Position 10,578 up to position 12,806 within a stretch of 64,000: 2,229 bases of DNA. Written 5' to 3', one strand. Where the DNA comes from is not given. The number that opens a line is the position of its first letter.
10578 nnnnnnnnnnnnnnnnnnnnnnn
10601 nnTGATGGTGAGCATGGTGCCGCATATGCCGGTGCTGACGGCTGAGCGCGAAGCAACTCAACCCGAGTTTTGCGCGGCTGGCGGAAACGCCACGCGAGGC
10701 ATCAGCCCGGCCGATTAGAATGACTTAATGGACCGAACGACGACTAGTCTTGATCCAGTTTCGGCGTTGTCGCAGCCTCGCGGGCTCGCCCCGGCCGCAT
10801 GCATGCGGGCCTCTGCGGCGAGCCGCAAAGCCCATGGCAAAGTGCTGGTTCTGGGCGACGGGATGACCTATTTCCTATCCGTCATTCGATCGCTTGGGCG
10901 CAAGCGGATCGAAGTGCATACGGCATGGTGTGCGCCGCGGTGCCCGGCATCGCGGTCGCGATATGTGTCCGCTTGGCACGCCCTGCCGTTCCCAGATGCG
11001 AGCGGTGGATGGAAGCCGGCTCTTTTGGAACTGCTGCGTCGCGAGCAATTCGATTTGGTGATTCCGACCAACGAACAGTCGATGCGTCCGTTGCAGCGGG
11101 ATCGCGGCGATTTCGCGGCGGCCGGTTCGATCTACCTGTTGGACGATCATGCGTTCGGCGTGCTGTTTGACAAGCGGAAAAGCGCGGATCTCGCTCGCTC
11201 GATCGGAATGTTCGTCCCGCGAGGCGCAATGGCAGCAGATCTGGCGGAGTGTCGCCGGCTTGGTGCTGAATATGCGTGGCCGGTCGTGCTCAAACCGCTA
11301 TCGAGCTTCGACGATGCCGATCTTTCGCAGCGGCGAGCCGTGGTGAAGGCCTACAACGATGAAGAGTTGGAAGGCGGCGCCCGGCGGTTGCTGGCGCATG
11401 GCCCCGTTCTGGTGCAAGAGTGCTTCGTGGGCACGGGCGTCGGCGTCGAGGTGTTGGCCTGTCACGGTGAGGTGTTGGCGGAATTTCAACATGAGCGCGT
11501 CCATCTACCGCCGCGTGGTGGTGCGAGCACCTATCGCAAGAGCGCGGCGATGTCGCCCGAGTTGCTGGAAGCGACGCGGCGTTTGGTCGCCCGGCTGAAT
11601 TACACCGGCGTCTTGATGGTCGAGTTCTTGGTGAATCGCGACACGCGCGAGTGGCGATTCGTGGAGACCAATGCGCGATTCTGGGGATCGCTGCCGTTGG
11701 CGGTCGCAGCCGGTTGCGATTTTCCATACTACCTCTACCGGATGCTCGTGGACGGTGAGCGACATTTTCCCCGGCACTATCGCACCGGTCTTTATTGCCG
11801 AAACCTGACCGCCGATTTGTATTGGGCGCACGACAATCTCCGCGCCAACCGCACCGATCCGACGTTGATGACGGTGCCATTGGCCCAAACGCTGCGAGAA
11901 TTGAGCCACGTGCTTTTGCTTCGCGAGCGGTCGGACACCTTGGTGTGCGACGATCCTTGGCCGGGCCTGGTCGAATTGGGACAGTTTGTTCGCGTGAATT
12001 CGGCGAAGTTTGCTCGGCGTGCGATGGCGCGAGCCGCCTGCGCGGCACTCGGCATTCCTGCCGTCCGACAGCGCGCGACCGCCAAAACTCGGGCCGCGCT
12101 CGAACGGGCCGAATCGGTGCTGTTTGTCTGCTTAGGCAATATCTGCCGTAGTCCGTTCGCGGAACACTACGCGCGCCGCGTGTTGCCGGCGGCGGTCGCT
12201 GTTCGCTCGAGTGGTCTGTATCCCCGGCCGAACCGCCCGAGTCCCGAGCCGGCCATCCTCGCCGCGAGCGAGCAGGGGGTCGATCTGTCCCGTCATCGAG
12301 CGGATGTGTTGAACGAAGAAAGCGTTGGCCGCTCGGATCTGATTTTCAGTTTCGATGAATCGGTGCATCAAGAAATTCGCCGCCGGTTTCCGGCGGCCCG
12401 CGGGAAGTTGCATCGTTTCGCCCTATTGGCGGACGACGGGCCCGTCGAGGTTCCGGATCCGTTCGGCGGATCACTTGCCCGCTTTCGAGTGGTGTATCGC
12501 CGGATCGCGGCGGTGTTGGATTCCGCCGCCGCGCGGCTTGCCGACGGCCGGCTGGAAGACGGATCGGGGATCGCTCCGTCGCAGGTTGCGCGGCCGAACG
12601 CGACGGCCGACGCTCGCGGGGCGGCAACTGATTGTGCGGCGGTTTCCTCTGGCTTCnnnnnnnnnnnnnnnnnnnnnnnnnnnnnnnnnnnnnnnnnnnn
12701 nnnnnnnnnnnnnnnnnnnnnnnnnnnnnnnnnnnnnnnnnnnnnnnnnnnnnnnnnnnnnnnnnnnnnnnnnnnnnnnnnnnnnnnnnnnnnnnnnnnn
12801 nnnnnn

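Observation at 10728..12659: ATP-grasp ligase fused to a complete LMW phosphotyrosine-phosphatase domain, with no BY-kinase in sight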

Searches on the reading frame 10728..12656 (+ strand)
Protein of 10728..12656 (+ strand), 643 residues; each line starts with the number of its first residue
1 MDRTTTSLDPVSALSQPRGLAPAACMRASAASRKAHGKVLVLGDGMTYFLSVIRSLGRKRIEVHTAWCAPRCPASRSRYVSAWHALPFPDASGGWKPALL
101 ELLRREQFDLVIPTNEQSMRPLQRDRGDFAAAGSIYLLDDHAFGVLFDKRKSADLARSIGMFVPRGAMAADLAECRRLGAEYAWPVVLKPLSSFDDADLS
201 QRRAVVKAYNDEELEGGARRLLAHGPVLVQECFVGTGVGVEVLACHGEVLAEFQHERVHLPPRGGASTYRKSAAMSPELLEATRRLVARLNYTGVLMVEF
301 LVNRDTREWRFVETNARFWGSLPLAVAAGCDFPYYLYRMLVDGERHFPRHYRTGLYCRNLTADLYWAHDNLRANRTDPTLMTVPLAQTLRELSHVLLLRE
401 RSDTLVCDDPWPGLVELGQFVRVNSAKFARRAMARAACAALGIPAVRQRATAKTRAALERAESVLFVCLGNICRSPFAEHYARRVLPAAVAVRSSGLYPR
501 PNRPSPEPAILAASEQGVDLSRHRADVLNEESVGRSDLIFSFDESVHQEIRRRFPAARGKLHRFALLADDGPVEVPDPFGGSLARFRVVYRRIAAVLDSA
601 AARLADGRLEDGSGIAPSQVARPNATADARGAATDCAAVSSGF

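Call 3: search_protein_families(library=pfam, proteins=[window:10728-12656:+], max_evalue=1)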
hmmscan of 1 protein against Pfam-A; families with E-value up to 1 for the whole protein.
window:10728-12656:+ (643 aa): 3 families
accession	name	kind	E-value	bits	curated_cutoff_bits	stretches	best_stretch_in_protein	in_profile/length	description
PF01451.26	LMWPc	-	7.3e-22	78.6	23.2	1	464-596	1-139/144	Low molecular weight phosphotyrosine protein phosphatase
PF15632.11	ATPgrasp_Ter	-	2.7e-08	34.1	29.1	1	226-359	4-127/131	ATP-grasp in the biosynthetic pathway with Ter operon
PF02786.22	CPSase_L_D2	-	4.3e-05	23.6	19.8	1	278-327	140-189/211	Carbamoyl-phosphate synthase L chain, ATP binding domain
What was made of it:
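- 12114..12560 (+): LMW-PTP-type phosphatase domain (residues 463-611). Pfam LMWPc, E 7e-22 (call 3).
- On LMW-PTP superfamily (Pfam LMWPc): 78.6 bits against a cut-off of 23.2 (call 3).
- On ATP-grasp superfamily: ATPgrasp_Ter scores 34.1 bits against a cut-off of 29.1, and CPSase_L_D2 scores 23.6 against 19.8 (call 3).
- Checked: Pfam gives LMWPc at residues 464-596 (E 7e-22, 78.6 bits, cut-off 23.2), ATPgrasp_Ter at 226-359 (34.1 bits, cut-off 29.1) and CPSase_L_D2 (23.6 bits, cut-off 19.8) (call 3).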

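Call 4: search_protein_families(library=ncbifam, proteins=[window:10728-12656:+], max_evalue=1)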
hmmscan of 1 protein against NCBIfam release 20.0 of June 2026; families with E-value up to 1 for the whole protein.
window:10728-12656:+ (643 aa): 22 families
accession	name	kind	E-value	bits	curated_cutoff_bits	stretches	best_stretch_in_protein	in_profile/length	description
NF009405.0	PRK12767.1-4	equivalog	1.3e-17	63.8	390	1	88-366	50-315/320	carbamoyl phosphate synthase-like protein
NF008486.0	PRK11391.1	equivalog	2.8e-14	53.8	247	1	461-604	6-146/148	phosphotyrosine-protein phosphatase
NF005315.0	PRK06849.1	equivalog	1.1e-13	51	406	1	37-318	5-276/389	hypothetical protein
NF007520.0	PRK10126.1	equivalog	1.7e-13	51.3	243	1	463-593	4-131/147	low molecular weight protein-tyrosine-phosphatase Wzb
NF009402.0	PRK12767.1-1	equivalog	4.1e-13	48.8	218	1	38-361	4-319/329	carbamoyl phosphate synthase-like protein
NF009403.0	PRK12767.1-2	equivalog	3.4e-12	46.2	286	2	98-291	56-240/342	carbamoyl phosphate synthase-like protein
NF009404.0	PRK12767.1-3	equivalog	5.5e-11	41.9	316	1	98-339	60-305/344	carbamoyl phosphate synthase-like protein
NF010053.0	PRK13530.1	subfamily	1.1e-08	35.5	215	1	463-543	5-82/133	arsenate reductase (thioredoxin)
TIGR02691.1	arsC_pI258_fam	equivalog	1.8e-08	34.7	174.3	1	464-542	1-76/129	arsenate reductase (thioredoxin)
NF009406.0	PRK12767.1-5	equivalog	6.1e-08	32.1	271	1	99-341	63-294/327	carbamoyl phosphate synthase-like protein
TIGR03909.1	pyrrolys_PylC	equivalog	1.2e-06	27.5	248.3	1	107-345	61-282/374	3-methylornithine--L-lysine ligase PylC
TIGR02689.1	ars_reduc_gluta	equivalog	8.4e-06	26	157.6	1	463-539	2-75/126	arsenate reductase, glutathione/glutaredoxin type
TIGR01369.1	CPSaseII_lrg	equivalog_domain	0.005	14.5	1027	1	148-338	669-862/1052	carbamoyl-phosphate synthase (glutamine-hydrolyzing) large subunit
NF009554.0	PRK12999.1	equivalog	0.0061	14.4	965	1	275-317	255-296/1147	pyruvate carboxylase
NF004677.0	PRK06019.1-3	equivalog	0.054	12.3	441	1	273-306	232-265/389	5-(carboxyamino)imidazole ribonucleotide synthase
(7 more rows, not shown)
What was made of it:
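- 10836..11927 (+): ATP-grasp ligase module (residues ~37-400), made of the pre-ATP-grasp Rossmann-like part (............) and the ATP-grasp core. Invariant residues are K149, K189, E299 and E313-x-N315-x-R317 (ETNAR). Pfam and NCBIfam hits (calls 3, 4).
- Checked: NCBIfam CPS-like ATP-grasp models cover residues 38-366 (call 4).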

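Call 9: find_homologous_proteins(query=window:10728-12656:+, max_evalue=0.00001)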
Query window:10728-12656:+ (643 aa): 791 proteins with E <= 0.00001 among 8000 candidates; the best 120 are listed.
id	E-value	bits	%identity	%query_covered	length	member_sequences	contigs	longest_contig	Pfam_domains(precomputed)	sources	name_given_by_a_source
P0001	0.0e+0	1396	100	96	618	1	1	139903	PF15632.12,PF01451.28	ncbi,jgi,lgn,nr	ncbi:MAG TPA: ATP-grasp domain-containing protein [Pirellulales bacterium]|jgi:protein-tyrosine-phos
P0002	8.7e-295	997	75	91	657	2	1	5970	PF15632.12,PF01451.28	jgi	-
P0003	1.5e-284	963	74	89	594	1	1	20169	PF15632.12,PF01451.28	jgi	jgi:protein-tyrosine-phosphatase/predicted ATP-grasp superfamily ATP-dependent carboligase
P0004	2.9e-281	952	73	90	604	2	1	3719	PF15632.12,PF02786.23,PF01451.28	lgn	-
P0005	1.1e-277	941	73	87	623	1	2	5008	PF15632.12,PF02786.23,PF01451.28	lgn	-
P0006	2.0e-272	923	68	95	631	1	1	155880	PF15632.12,PF02786.23,PF01451.28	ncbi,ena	-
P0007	1.9e-270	917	71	88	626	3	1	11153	PF15632.12,PF02786.23,PF01451.28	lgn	-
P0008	1.5e-248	844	72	80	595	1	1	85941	PF15632.12,PF02786.23,PF01451.28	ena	-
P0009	8.3e-236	802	62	89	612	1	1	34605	PF15632.12,PF01451.28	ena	-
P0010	9.3e-219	746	60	93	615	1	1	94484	PF15632.12,PF02786.23,PF01451.28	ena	-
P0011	1.9e-216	738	62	88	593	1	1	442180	PF15632.12,PF02786.23,PF01451.28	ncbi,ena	-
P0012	4.6e-214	730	72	69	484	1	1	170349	PF15632.12,PF02786.23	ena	-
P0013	7.9e-206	703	74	65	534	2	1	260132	PF15632.12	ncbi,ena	-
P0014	1.6e-203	696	74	63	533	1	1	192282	PF15632.12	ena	-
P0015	1.2e-184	633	65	69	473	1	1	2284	PF15632.12,PF01451.28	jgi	jgi:protein-tyrosine-phosphatase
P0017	1.7e-179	616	53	90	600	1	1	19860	PF15632.12,PF02786.23,PF01451.28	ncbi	ncbi:MAG: ATP-grasp domain-containing protein [Gemmatimonadota bacterium]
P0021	1.4e-176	607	52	88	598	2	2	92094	PF15632.12,PF01451.28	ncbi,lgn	-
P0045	9.8e-156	538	46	87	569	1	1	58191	PF15632.12,PF01451.28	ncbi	ncbi:MAG: ATP-grasp domain-containing protein [Planctomycetota bacterium]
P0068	2.2e-151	523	46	88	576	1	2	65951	PF01451.28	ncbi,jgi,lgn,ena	jgi:protein-tyrosine-phosphatase/predicted ATP-grasp superfamily ATP-dependent carboligase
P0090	6.9e-148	512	44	84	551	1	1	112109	PF15632.12,PF02786.23,PF01451.28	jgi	jgi:protein-tyrosine-phosphatase/predicted ATP-grasp superfamily ATP-dependent carboligase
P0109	3.1e-146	506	44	88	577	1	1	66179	PF15632.12,PF02786.23,PF01451.28,PF02655.20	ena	-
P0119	2.0e-145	504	43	89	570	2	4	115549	PF15632.12,PF02786.23,PF01451.28,PF02655.20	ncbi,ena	-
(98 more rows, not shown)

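Call 11: find_encoding_contigs(protein=P0011, flank=10000, max_places=1)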
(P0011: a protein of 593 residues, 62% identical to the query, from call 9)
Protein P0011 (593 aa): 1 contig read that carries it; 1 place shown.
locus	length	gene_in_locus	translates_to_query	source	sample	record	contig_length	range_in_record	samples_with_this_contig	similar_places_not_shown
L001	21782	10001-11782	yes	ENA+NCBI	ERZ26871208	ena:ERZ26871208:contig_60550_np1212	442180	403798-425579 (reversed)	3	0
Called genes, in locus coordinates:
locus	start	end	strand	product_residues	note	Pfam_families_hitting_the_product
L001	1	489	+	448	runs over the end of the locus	PF02348:CTP_transf_3, PF08282:Hydrolase_3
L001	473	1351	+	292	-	PF03102:NeuB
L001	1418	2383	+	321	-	PF01073:3Beta_HSD, PF01370:Epimerase, PF02719:Polysacc_synt_2 (faint), PF04321:RmlD_sub_bind, PF07993:NAD_binding_4 (faint), PF16363:GDP_Man_Dehyd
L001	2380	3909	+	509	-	PF01943:Polysacc_synt, PF13440:Polysacc_synt_3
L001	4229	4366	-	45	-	-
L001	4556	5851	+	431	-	PF02350:Epimerase_2 (weak), PF02684:LpxB (weak), PF05159:Capsule_synth (weak)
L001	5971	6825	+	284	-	PF13489:Methyltransf_23, PF01209:Ubie_methyltran, PF08241:Methyltransf_11, PF08242:Methyltransf_12, PF13649:Methyltransf_25, PF13847:Methyltransf_31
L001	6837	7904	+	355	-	PF01370:Epimerase, PF02719:Polysacc_synt_2 (weak), PF04321:RmlD_sub_bind, PF08659:KR (weak), PF16363:GDP_Man_Dehyd, PF07993:NAD_binding_4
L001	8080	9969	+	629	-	PF13522:GATase_6, PF13537:GATase_7, PF00733:Asn_synthase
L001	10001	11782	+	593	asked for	PF02786:CPSase_L_D2 (faint), PF15632:ATPgrasp_Ter (weak), PF01451:LMWPc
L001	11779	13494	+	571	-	PF00884:Sulfatase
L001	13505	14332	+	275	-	PF01636:APH (weak)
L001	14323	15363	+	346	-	-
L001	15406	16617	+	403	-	PF13439:Glyco_transf_4, PF13579:Glyco_trans_4_4, PF20706:GT4-conflict, PF00534:Glycos_transf_1, PF13692:Glyco_trans_1_4, PF13524:Glyco_trans_1_2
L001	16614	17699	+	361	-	PF00535:Glycos_transf_2, PF13641:Glyco_tranf_2_3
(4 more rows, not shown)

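Call 12: find_encoding_contigs(protein=P0017, flank=10000, max_places=1)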
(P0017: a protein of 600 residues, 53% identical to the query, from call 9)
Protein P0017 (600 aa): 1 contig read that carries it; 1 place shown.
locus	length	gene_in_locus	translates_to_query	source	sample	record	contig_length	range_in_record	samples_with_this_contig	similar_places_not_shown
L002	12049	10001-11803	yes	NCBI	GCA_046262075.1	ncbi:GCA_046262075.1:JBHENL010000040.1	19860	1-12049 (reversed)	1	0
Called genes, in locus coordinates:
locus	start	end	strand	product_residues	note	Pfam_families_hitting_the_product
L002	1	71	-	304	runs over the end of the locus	-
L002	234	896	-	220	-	PF01135:PCMT, PF01596:Methyltransf_3, PF08704:GCD14 (weak), PF13578:Methyltransf_24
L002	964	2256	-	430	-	PF16491:Peptidase_M48_N, PF01435:Peptidase_M48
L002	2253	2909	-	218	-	PF01135:PCMT, PF13489:Methyltransf_23 (faint), PF00398:RrnaAD (weak), PF13847:Methyltransf_31, PF08241:Methyltransf_11 (weak), PF13649:Methyltransf_25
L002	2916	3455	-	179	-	-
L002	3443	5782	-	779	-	PF14814:UB2H, PF00912:Transgly, PF00905:Transpeptidase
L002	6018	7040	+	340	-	PF00291:PALP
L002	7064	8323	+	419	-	PF01546:Peptidase_M20, PF07687:M20_dimer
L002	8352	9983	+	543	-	PF13231:PMT_2 (weak)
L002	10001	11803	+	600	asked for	PF02786:CPSase_L_D2 (faint), PF15632:ATPgrasp_Ter, PF01451:LMWPc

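Call 13: find_encoding_contigs(protein=P0119, flank=10000, max_places=1)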
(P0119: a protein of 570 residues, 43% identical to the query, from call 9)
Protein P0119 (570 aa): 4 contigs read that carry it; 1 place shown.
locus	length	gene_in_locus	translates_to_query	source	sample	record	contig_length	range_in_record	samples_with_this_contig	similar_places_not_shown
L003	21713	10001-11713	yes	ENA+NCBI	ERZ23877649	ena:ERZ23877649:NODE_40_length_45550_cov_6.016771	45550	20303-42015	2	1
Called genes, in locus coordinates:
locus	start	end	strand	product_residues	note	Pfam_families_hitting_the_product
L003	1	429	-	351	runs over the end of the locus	PF02547:Queuosine_synth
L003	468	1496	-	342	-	PF05496:RuvB_N, PF00004:AAA, PF07728:AAA_5 (weak), PF17864:AAA_lid_4, PF05491:WHD_RuvB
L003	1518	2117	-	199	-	PF01330:RuvA_N, PF00633:HHH (faint), PF14520:HHH_5, PF21176:RecR_HhH (faint), PF07499:RuvA_C (weak)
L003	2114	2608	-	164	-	PF02075:RuvC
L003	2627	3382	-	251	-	PF20772:TACO1_YebC_N, PF01709:Transcrip_reg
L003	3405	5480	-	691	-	PF00009:GTP_EFTU, PF22042:EF-G_D2, PF03144:GTP_EFTU_D2, PF14492:EFG_III, PF16658:RF3_C (weak), PF03764:EFG_IV, PF00679:EFG_C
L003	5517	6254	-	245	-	PF04893:Yip1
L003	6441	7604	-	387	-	PF00595:PDZ (weak), PF13180:PDZ_2, PF19805:DUF6288 (faint), PF17820:PDZ_6, PF04495:GRASP55_65 (weak), PF00595:PDZ, PF13180:PDZ_2, PF17820:PDZ_6, +1 more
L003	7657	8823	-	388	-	PF13439:Glyco_transf_4, PF13477:Glyco_trans_4_2, PF13579:Glyco_trans_4_4, PF13524:Glyco_trans_1_2 (faint), PF00534:Glycos_transf_1, PF13692:Glyco_trans_1_4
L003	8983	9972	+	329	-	-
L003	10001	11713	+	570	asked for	PF02655:ATP-grasp_3 (weak), PF02786:CPSase_L_D2 (weak), PF15632:ATPgrasp_Ter, PF01451:LMWPc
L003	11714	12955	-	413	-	PF13506:Glyco_transf_21 (faint), PF00535:Glycos_transf_2, PF13641:Glyco_tranf_2_3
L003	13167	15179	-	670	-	PF07494:Reg_prop (faint)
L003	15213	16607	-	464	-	PF01433:Peptidase_M1 (weak), PF05299:Peptidase_M61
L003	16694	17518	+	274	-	PF02146:SIR2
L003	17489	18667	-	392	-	PF02706:Wzz, PF13807:GNVR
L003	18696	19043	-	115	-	PF02627:CMD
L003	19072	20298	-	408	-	PF00579:tRNA-synt_1b, PF22421:SYY_C-terminal, PF01479:S4 (weak)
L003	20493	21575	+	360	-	PF07224:Chlorophyllase (weak), PF01738:DLH, PF03403:PAF-AH_p_II (weak), PF20434:BD-FAE (weak), PF12697:Abhydrolase_6 (weak), PF00326:Peptidase_S9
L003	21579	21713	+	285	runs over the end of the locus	PF01063:Aminotran_4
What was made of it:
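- In L003 the module is a compact set of four genes (GT4, deacetylase-like, fusion, GT2) embedded among housekeeping genes, with no Wzx or Wzy (call 13).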

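Call 14: find_encoding_contigs(protein=P0013, flank=10000, max_places=1)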
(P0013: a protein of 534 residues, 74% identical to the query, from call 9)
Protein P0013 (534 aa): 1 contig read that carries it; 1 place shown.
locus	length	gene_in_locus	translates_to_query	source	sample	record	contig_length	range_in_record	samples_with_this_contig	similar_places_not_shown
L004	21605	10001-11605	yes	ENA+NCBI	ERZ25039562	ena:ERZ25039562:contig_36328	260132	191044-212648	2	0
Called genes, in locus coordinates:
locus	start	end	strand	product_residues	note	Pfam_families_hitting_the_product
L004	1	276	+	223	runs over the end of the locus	PF00702:Hydrolase (faint), PF08282:Hydrolase_3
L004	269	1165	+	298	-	PF03102:NeuB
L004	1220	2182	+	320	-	PF04321:RmlD_sub_bind, PF01073:3Beta_HSD (weak), PF01370:Epimerase, PF02719:Polysacc_synt_2 (faint), PF07993:NAD_binding_4 (faint), PF16363:GDP_Man_Dehyd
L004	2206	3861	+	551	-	PF01943:Polysacc_synt, PF13440:Polysacc_synt_3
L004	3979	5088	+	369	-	-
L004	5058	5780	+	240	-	PF02350:Epimerase_2 (weak), PF05159:Capsule_synth (weak)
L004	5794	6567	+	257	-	PF01073:3Beta_HSD, PF01370:Epimerase, PF02719:Polysacc_synt_2 (weak), PF04321:RmlD_sub_bind, PF05368:NmrA (weak), PF13460:NAD_binding_10, PF16363:GDP_Man_Dehyd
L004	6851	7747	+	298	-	PF00535:Glycos_transf_2, PF10111:Glyco_tranf_2_2 (weak), PF13641:Glyco_tranf_2_3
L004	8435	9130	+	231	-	PF00733:Asn_synthase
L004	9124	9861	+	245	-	PF00733:Asn_synthase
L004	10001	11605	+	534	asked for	PF15632:ATPgrasp_Ter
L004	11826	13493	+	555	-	PF00884:Sulfatase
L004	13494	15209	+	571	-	PF01636:APH (faint)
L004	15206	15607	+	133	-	PF06941:NT5C (faint)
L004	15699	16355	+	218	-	-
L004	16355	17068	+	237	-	PF13439:Glyco_transf_4, PF13579:Glyco_trans_4_4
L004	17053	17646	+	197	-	PF00534:Glycos_transf_1, PF13692:Glyco_trans_1_4, PF20706:GT4-conflict, PF13524:Glyco_trans_1_2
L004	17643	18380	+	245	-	PF00535:Glycos_transf_2, PF13641:Glyco_tranf_2_3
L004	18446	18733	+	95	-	-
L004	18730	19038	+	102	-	-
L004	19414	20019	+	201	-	PF15632:ATPgrasp_Ter (weak), PF02786:CPSase_L_D2 (weak)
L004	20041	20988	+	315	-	PF01522:Polysacc_deac_1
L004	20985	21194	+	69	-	-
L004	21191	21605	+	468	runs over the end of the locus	PF04932:Wzy_C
